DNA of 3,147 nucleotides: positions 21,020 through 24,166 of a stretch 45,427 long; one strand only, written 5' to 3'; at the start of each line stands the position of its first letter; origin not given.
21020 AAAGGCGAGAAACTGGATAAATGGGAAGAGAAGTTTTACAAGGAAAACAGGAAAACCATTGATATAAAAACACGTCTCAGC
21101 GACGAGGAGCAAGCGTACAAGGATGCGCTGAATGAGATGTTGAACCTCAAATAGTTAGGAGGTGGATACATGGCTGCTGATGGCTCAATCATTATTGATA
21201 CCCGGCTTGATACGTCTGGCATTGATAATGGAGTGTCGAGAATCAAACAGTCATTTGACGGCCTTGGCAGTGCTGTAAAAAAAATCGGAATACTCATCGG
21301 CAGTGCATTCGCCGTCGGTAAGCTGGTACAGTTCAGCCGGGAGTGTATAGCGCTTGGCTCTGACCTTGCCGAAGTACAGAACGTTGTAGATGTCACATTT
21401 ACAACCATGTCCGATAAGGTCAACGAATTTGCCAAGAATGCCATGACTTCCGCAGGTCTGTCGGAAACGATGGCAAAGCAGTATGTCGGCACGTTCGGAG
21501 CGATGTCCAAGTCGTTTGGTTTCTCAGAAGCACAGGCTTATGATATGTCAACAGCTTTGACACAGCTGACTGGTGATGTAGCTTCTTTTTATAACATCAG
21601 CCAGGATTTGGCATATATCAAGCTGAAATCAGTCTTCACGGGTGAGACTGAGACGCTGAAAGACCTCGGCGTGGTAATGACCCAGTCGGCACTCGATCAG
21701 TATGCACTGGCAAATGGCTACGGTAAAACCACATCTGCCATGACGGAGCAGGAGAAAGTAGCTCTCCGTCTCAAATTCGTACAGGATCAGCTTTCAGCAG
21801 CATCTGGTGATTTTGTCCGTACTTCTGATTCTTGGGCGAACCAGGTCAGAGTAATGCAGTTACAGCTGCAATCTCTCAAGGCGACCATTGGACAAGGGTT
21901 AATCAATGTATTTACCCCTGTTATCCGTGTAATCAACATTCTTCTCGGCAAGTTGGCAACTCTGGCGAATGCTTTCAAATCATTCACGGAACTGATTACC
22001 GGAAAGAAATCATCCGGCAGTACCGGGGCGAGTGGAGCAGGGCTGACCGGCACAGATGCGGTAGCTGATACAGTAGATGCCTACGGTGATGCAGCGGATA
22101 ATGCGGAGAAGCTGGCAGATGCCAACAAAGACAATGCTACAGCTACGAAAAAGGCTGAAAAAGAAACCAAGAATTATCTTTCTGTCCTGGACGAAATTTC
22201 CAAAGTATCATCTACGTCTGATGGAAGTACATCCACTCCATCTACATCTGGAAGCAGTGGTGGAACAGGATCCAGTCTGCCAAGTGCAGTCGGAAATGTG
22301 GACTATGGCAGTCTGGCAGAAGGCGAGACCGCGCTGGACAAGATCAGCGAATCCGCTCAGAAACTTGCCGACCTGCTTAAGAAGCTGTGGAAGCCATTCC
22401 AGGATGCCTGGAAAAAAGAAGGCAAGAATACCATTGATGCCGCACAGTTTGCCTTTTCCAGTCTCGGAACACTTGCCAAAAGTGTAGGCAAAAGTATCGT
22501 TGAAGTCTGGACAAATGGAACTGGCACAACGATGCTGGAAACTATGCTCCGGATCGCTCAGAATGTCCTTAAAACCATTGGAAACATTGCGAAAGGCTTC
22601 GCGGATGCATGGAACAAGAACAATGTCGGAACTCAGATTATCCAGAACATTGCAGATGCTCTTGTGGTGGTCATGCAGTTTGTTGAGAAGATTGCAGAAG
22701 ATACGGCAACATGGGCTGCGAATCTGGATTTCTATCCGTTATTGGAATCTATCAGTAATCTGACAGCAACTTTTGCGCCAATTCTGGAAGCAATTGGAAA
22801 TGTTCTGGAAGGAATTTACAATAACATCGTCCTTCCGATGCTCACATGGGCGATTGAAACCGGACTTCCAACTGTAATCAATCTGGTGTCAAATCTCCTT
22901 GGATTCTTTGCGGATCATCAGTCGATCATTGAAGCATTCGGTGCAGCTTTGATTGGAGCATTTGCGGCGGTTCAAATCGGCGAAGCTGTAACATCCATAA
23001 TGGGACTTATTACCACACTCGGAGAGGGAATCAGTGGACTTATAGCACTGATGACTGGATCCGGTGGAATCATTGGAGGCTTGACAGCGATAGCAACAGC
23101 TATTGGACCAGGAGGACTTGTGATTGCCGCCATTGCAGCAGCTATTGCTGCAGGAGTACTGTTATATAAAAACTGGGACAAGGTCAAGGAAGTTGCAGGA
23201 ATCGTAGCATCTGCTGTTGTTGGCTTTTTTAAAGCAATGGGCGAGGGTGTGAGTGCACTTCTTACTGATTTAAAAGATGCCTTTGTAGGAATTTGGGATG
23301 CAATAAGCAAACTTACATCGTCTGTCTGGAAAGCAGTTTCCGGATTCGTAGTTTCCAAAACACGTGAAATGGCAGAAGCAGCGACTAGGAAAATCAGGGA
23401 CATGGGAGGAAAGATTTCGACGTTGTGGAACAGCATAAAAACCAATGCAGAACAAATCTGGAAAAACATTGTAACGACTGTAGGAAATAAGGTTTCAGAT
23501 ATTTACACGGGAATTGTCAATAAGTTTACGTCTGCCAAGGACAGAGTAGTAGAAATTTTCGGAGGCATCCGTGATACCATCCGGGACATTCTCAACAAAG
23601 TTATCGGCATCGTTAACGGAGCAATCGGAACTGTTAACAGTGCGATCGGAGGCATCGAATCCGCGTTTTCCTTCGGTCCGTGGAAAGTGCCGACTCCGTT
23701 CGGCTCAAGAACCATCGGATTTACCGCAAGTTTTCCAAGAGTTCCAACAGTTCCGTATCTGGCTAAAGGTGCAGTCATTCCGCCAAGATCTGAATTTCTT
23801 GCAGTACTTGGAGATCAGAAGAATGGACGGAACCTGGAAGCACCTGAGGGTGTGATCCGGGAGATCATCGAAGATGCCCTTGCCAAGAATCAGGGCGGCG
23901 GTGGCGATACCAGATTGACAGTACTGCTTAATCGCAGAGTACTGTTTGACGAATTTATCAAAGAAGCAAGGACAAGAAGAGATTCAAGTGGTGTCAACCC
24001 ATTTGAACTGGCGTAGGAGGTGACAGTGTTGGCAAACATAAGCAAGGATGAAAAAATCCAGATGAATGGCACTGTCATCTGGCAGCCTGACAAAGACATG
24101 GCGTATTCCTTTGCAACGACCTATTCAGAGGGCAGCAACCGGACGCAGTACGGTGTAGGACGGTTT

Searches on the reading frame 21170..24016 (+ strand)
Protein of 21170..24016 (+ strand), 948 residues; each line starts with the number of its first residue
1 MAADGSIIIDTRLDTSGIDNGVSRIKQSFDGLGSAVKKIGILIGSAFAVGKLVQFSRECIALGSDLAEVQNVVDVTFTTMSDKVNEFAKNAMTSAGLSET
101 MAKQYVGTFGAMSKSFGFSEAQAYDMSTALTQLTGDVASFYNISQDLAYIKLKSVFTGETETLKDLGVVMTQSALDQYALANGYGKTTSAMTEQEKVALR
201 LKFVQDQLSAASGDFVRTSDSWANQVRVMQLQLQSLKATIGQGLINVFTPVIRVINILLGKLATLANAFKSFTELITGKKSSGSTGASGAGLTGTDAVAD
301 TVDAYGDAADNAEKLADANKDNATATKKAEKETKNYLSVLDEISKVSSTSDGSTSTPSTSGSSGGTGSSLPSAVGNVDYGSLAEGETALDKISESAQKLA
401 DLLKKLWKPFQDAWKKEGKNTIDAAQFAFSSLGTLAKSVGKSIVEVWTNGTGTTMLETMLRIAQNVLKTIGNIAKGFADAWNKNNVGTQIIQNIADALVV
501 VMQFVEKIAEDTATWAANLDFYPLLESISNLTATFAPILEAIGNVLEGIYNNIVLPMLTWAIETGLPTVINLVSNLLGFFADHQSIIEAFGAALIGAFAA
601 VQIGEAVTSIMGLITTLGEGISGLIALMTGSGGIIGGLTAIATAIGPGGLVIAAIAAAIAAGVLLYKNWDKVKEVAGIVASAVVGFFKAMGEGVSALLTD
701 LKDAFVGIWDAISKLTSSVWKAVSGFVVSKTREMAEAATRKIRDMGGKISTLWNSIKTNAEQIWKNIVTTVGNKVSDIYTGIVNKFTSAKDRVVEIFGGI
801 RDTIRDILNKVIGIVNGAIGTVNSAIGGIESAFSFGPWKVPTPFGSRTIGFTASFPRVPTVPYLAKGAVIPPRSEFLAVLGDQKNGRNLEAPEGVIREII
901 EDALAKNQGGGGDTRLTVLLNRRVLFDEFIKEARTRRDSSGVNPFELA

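Call 54: search_protein_families(library=phrogs, proteins=[window:21170-24016:+], max_evalue=0.00001)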
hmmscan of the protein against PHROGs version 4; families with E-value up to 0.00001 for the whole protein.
window:21170-24016:+ (948 aa): 17 families
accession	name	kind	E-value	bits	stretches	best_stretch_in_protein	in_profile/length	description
phrog_1535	-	tail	1.1e-167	561.3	1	17-947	166-1151/1152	tail length tape measure protein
phrog_28918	-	unknown function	7.4e-47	160.7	1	103-553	78-523/1445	-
phrog_37543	-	unknown function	4.3e-33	115.8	1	390-575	222-408/622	-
phrog_58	-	tail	6.9e-26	91.9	1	8-834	178-912/1544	tail length tape measure protein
phrog_17020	-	unknown function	1.5e-24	87.8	1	641-836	16-218/353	-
phrog_167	-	tail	4.3e-22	78.7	1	15-842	320-1023/1555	tail length tape measure protein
phrog_1272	-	tail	7.9e-18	64.6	1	568-830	578-861/1606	tail length tape measure protein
phrog_991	-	tail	7e-17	61.3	1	566-875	583-858/1966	tail length tape measure protein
phrog_23464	-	unknown function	8.5e-17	62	1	720-916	318-506/539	-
phrog_4070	-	tail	7e-16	58.5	1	667-903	217-460/989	tail length tape measure protein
phrog_3981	-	tail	5.3e-15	56.5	1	529-856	229-468/584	tail length tape measure protein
phrog_305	-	tail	2.9e-13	50.4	1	391-841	309-711/1001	tail length tape measure protein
phrog_8462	-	tail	1.4e-12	48.2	1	528-823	236-461/672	tail length tape measure protein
phrog_4200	-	tail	2e-12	47.5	1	681-833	416-572/732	tail length tape measure protein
phrog_31409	-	tail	3.2e-10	40.5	1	16-333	34-358/365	tail length tape measure protein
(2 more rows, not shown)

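Call 80: search_dna_similar(query=window:21170-24016:+, collection=phages, mode=protein, max_rows=8)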
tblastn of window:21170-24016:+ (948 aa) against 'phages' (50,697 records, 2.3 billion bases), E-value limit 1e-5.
Records with a match: 549; places in all: 632; records where one place covers at least 80% of the query: 2.
Best place of each record, by identity: 60-80% 7; <60% 542.
By first word of the organism name: Arthrobacter 155; Gordonia 85; Paenibacillus 71; Streptococcus 61; Microbacterium 31; Bacteriophage 25; Enterococcus 18; Curtobacterium 11; Lactococcus 10; Oenococcus 8; and 29 more.
By host as written in the record: Arthrobacter sp. ATCC 21022 128; Gordonia terrae 3612 65; - 37; Paenibacillus larvae 37; Paenibacillus larvae ATCC 9545 17; Streptococcus suis 11; Arthrobacter globiformis B-2979 9; Microbacterium foliorum NRRL B-24224 SEA 8; and 138 more.
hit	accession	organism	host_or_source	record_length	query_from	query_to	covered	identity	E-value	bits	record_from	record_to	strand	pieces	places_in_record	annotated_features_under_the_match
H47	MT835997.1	Bacteriophage sp.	human fecal samples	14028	1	948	100%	70.0%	0e+0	1092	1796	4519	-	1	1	record has no annotation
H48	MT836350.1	Bacteriophage sp.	human fecal samples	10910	1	948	100%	69.4%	0e+0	1086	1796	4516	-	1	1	record has no annotation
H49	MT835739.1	Bacteriophage sp.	human fecal samples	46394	1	948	71%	72.0%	1e-171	865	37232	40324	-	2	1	record has no annotation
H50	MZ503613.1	Solobacterium phage SMO_1P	Solobacterium moorei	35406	5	912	54%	44.6%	1e-91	393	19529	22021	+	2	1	putative minor tail protein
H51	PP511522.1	Dulem virus 35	Varecia variegata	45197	3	913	41%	52.1%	1e-98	403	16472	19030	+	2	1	minor tail protein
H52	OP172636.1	Anaerostipes phage AC844P2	Anaerostipes caccae DA844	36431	36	276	25%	71.4%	3e-101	354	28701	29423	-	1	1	hypothetical protein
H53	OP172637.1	Anaerostipes phage AC844P3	Anaerostipes caccae DA844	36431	36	276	25%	71.4%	3e-101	354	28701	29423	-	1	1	hypothetical protein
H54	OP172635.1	Anaerostipes phage AC844P1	Anaerostipes caccae DA844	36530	36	276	25%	71.4%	3e-101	354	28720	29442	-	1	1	hypothetical protein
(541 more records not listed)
